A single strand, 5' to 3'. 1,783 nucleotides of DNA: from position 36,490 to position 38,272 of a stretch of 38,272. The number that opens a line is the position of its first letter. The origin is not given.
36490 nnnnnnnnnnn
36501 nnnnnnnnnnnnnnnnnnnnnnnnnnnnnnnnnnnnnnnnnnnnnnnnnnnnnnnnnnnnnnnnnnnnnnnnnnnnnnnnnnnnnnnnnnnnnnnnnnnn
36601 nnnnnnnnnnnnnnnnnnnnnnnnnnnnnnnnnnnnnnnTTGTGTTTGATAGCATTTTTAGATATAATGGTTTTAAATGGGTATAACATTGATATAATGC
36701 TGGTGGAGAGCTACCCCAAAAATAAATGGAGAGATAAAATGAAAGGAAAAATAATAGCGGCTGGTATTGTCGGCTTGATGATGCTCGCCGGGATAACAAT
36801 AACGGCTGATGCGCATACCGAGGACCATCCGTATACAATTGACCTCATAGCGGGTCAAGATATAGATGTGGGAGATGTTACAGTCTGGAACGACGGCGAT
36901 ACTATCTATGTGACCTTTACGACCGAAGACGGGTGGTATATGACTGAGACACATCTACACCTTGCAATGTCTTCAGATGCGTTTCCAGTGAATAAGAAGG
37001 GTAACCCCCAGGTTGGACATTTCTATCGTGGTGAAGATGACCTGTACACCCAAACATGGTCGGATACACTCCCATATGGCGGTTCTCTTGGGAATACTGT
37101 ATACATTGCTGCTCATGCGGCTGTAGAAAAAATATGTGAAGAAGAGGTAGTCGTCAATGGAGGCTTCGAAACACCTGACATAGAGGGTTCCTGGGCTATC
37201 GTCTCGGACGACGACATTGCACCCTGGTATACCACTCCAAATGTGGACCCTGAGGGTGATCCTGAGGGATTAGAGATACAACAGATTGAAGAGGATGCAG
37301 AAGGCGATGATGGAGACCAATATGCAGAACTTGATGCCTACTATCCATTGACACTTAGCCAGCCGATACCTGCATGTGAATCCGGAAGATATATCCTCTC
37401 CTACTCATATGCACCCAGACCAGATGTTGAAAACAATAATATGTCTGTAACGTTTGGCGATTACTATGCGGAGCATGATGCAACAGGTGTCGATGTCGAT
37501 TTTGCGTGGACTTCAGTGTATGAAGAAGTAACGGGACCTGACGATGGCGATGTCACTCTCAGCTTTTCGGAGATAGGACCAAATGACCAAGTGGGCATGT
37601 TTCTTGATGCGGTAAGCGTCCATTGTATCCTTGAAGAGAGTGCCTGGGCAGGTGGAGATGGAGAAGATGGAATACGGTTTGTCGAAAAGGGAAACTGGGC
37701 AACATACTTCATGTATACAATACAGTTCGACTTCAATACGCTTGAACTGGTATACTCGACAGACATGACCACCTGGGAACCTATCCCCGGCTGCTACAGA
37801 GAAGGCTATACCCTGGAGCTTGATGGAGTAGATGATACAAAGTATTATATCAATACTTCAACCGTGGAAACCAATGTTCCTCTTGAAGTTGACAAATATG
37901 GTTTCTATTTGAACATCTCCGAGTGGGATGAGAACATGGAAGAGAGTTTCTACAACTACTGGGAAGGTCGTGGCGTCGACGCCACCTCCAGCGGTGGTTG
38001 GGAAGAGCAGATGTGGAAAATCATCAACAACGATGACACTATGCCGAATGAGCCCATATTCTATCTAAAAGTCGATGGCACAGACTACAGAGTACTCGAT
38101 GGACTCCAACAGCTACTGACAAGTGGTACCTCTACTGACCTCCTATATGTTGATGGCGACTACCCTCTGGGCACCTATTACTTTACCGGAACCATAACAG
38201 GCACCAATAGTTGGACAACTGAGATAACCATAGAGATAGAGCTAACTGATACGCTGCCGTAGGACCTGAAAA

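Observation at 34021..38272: Low-GC integrated element at tRNA-Leu(CAA) with an RHH/wHTH + integrase module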

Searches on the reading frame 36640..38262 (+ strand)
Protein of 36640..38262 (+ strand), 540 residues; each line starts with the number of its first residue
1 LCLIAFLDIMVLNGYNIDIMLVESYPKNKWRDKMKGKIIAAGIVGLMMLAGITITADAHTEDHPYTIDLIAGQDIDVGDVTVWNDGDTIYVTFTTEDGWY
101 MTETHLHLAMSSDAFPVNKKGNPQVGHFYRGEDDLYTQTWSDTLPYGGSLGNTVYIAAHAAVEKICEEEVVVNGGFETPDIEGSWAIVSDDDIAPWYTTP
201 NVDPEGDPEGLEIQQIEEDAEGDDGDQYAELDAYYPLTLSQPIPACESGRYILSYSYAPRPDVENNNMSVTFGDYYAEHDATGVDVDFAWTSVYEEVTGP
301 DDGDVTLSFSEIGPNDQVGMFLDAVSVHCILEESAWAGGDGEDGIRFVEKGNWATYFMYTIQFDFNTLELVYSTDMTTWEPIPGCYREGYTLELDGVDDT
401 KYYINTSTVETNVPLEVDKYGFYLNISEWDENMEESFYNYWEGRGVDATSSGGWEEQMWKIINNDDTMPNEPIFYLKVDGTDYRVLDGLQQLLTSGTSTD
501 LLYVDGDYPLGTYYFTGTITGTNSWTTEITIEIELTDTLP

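Call 9: search_protein_families(library=pfam, proteins=[window:36640-38262:+], max_evalue=0.1)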
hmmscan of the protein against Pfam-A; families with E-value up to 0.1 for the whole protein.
window:36640-38262:+ (540 aa): 0 families

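Call 38: find_encoding_contigs(protein=window:36739-38262:+, flank=10000, max_places=6)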
Protein window:36739-38262:+ (507 aa): no gene with exactly this product is on record in the collection.

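Call 43: search_protein_families(library=ncbifam, proteins=[window:36739-38262:+], max_evalue=0.1)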
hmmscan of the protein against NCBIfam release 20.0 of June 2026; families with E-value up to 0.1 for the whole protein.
window:36739-38262:+ (507 aa): 1 family
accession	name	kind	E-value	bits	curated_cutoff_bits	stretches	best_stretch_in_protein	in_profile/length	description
TIGR04362.1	choice_anch_C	subfamily_domain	0.00021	21.6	120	1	139-294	4-157/157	choice-of-anchor C family protein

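Call 44: search_protein_families(library=phrogs, proteins=[window:36739-38262:+], max_evalue=0.1)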
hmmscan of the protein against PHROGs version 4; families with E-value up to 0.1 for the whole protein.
window:36739-38262:+ (507 aa): 1 family
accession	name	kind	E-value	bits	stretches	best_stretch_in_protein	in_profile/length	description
phrog_18458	-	unknown function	9.9e-08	32.3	1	133-295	19-171/410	-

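Call 83: find_homologous_proteins(query=window:36739-38262:+, max_evalue=0.00001)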
Query window:36739-38262:+ (507 aa): 88 proteins with E <= 0.00001 among 8000 candidates.
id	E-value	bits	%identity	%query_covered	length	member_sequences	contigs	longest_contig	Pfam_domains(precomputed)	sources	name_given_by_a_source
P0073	0.0e+0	1176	100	100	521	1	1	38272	-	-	-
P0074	3.5e-75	272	35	36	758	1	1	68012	-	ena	-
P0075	5.8e-69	251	43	44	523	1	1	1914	-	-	-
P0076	3.1e-68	249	40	49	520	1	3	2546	-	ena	-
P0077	1.0e-67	247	44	65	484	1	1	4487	-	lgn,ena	-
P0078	1.7e-66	243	44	60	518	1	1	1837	-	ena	-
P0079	1.4e-64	237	46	58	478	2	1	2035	-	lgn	-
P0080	7.3e-63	231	45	58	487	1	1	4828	-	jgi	jgi:hypothetical protein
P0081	6.4e-62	228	45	65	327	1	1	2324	-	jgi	-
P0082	5.3e-60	222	45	62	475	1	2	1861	-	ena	-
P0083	4.4e-55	206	42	62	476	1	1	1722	-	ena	-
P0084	2.9e-50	190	41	59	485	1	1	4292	-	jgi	jgi:hypothetical protein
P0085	2.5e-45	173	36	35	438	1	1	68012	-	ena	-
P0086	1.7e-38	151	37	61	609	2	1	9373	-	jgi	jgi:hypothetical protein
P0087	2.2e-37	147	35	61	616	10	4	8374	-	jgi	jgi:hypothetical protein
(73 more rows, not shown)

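Call 95: predict_structure(alignment_id=A3)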
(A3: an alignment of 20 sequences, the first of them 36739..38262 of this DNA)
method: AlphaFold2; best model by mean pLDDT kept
length: 507 residues; sequences in the alignment: 20
mean_pLDDT: 65.8   pTM: 0.58
mean pLDDT of the five models: 65.8, 64.3, 64.2, 64.1, 63.1
residues with pLDDT >= 90: 156; 70-90: 108; 50-70: 51; < 50: 192
segments of 3 or more residues with pLDDT < 50: 1-4, 12-23, 331-413, 415-418, 420-426, 428-507
pLDDT, mean of each block of 10 residues (from residue 1): 47 43 63 91 94 87 93 92 89 74 85 79 94 91 90 89 79 72 63 79 87 93 87 91 89 76 91 91 76 93 79 81 84 33 32 26 30 27 33 36 44 47 46 40 34 32 34 34 35 36 32
secondary structure, 60 per line:
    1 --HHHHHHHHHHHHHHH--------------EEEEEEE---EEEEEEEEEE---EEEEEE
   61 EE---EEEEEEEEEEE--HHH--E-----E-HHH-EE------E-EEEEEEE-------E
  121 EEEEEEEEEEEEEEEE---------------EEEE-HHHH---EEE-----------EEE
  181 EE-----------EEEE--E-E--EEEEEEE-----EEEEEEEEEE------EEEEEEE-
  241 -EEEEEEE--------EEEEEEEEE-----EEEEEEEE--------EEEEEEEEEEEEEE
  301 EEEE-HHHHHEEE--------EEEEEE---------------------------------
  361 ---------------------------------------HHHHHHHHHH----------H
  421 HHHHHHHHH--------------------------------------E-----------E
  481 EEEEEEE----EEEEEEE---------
elements in order: H3-17 E32-38 E42-51 E55-62 E66-76 E106-112 E120-136 E152-155 H157-160 E164-166 E178-182 E194-197 E205-211 E217-226 E233-239 E242-248 E257-265 E271-278 E287-304 H306-310 E311-313 E322-327 H400-409 H420-429 E480-487 E492-498

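Call 98: fold_search(model_id=the predicted structure, library=pdb)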
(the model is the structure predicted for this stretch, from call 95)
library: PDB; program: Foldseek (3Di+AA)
matches with E <= 10: 1706; with E <= 0.001: 99
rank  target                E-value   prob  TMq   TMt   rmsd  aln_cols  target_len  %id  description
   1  2xom_A                2.2e-05  1.00  0.23  0.68   4.4       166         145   16  Atomic resolution structure of TmCBM61 in complex with beta-1,4- galactotriose (released 2010-09-08)
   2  5a57                  3.1e-05  1.00  0.17  0.09  21.1       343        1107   13  The structure of GH101 from Streptococcus pneumoniae TIGR4 in complex with PUGT (released 2015-09-02)
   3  5yvp_A                4.6e-05  1.00  0.25  0.55   5.6       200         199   13  Crystal structure of an apo form cyclase Filc1 from Fischerella sp. TAU (released 2018-11-07)
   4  5a59_A                5.1e-05  0.98  0.15  0.08  20.8       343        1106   13  The structure of GH101 E796Q mutant from Streptococcus pneumoniae TIGR4 in complex with T-antigen (released 2015-09-02)
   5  6owk                  5.4e-05  0.99  0.17  0.15  21.6       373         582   10  Crystal structure of a Bacillus thuringiensis Cry1B.867 tryptic core variant (released 2019-06-19)
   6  5a56_A                5.6e-05  0.99  0.17  0.09  21.2       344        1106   12  The structure of GH101 from Streptococcus pneumoniae TIGR4 in complex with 1-O-methyl-T-antigen (released 2015-09-02)
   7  8ic1_A                6.5e-05  1.00  0.22  0.23  14.5       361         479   12  endo-alpha-D-arabinanase EndoMA1 D51N mutant from Microbacterium arabinogalactanolyticum in complex with arabinooligos (released 2023-08-16)
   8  4qaw_A                7.2e-05  1.00  0.18  0.17  17.1       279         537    9  Structure of modular Xyn30D from Paenibacillus barcinonensis (released 2014-10-08)
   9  2zew_A                7.6e-05  1.00  0.20  0.55   5.5       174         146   16  Family 16 Cabohydrate Binding Domain Module 1 (released 2008-03-04)
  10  8hhv_A                7.6e-05  1.00  0.22  0.23  14.6       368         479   12  endo-alpha-D-arabinanase EndoMA1 from Microbacterium arabinogalactanolyticum (released 2023-08-16)
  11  6qev_B                8.0e-05  1.00  0.18  0.08  19.0       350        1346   10  EngBF DARPin Fusion 4b B6 (released 2019-11-06)
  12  6qfk_A                8.4e-05  1.00  0.18  0.08  18.8       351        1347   10  EngBF DARPin Fusion 4b G10 (released 2019-11-06)
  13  2xon_L                9.3e-05  1.00  0.18  0.55  10.1       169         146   13  Structure of TmCBM61 in complex with beta-1,4-galactotriose at 1.4 A resolution (released 2010-09-08)
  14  4qaw_C                9.8e-05  1.00  0.18  0.17  15.3       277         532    8  Structure of modular Xyn30D from Paenibacillus barcinonensis (released 2014-10-08)
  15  9jsi_A                9.8e-05  0.99  0.18  0.20  16.6       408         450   10  Clostridium perfringens iota toxin pore Ib in prepore II state (released 2025-05-14)
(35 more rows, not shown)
